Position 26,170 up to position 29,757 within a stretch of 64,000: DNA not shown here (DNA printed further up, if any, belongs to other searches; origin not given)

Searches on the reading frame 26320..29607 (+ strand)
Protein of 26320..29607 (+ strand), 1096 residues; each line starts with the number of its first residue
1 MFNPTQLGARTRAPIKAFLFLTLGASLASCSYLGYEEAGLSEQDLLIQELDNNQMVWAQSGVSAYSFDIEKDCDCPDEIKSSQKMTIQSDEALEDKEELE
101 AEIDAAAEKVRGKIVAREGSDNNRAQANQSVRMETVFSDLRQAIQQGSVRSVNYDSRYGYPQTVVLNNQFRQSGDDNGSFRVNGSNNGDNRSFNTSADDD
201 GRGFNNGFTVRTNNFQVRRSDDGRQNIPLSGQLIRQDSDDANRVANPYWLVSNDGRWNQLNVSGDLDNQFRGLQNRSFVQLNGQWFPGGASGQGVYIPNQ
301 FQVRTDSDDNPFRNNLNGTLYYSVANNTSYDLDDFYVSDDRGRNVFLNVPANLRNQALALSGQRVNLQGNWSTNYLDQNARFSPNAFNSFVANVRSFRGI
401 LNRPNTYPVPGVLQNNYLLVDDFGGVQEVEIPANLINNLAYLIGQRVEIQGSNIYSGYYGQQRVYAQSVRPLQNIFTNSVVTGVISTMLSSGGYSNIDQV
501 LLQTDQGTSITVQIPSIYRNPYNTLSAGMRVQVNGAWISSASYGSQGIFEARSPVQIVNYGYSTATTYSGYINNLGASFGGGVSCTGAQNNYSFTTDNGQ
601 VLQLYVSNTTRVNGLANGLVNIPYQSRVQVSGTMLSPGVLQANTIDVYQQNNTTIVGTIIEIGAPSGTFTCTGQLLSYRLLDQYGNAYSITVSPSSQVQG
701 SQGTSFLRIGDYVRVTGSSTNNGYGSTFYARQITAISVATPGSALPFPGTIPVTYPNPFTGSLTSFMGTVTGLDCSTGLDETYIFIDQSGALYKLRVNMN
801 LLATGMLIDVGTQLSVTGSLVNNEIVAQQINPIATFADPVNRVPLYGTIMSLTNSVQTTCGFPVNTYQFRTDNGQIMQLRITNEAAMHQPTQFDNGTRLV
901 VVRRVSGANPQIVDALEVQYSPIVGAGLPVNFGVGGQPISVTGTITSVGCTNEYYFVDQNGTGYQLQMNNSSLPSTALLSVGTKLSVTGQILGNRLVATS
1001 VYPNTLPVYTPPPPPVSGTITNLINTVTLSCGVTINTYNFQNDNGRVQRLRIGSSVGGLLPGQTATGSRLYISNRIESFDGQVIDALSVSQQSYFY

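Call 16: search_protein_families(library=pfam, proteins=[window:26320-29607:+], max_evalue=0.001)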
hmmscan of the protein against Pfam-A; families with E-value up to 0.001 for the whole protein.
window:26320-29607:+ (1096 aa): 3 families
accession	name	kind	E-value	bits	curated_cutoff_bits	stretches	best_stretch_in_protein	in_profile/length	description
PF19671.4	DUF6174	-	1.8e-11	44.8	23.8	1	49-175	1-111/122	Family of unknown function (DUF6174)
PF18914.6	DUF5666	-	1.5e-06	28.8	27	0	667-733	10-59/60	Domain of unknown function (DUF5666)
PF01330.27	RuvA_N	-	0.00081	19.9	23.6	0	941-983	5-42/61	RuvA N terminal domain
